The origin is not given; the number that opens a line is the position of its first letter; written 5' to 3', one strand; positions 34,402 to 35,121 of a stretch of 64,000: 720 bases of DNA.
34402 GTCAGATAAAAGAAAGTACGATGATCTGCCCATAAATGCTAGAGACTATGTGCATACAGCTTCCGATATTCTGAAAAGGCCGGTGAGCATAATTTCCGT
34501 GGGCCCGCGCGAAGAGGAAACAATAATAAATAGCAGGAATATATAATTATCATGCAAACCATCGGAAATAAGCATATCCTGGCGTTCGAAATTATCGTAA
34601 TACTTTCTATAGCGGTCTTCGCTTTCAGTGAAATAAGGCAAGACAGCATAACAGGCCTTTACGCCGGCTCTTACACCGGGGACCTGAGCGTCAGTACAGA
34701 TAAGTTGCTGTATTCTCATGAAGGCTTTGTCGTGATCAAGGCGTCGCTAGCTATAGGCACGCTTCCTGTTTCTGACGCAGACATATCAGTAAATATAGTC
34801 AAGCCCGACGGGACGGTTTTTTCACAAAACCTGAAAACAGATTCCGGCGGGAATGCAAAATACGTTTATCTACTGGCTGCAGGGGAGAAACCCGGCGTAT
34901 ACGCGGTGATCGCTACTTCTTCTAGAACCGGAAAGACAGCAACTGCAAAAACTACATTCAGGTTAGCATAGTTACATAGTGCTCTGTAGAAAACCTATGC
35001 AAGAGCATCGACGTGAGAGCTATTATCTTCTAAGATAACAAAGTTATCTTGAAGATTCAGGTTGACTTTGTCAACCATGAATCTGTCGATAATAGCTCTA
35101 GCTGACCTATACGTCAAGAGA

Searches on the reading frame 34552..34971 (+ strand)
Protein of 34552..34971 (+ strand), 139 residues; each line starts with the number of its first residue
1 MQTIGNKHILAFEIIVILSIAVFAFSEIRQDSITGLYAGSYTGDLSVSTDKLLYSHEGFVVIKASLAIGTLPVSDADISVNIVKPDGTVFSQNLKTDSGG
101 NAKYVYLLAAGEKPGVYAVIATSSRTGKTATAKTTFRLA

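Call 37: find_encoding_contigs(protein=window:34552-34971:+, flank=3000, max_places=10)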
Protein window:34552-34971:+ (139 aa): 4 contigs read that carry it; 2 places shown.
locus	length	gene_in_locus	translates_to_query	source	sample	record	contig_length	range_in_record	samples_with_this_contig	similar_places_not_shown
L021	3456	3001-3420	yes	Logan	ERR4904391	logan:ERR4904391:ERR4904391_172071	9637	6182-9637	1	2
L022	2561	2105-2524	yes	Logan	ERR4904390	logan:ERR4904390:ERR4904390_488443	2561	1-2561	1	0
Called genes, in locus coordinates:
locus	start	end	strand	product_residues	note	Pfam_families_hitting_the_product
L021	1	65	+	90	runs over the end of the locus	PF14542:Acetyltransf_CG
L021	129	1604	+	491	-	PF00478:IMPDH, PF03060:NMO (faint), PF00571:CBS (faint), PF00977:His_biosynth (faint), PF01070:FMN_dh (weak)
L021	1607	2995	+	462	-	PF00709:Adenylsucc_synt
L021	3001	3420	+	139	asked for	-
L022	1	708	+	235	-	?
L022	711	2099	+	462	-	PF00709:Adenylsucc_synt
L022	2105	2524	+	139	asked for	-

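Call 66: search_protein_families(library=pfam, proteins=[window:34552-34971:+], max_evalue=0.001)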
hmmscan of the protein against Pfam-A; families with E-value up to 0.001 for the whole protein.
window:34552-34971:+ (139 aa): 1 family
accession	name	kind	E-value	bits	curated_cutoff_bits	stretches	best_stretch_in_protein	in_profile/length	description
PF01835.25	MG2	-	0.00085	20.1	32.8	0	50-136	7-94/96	MG2 domain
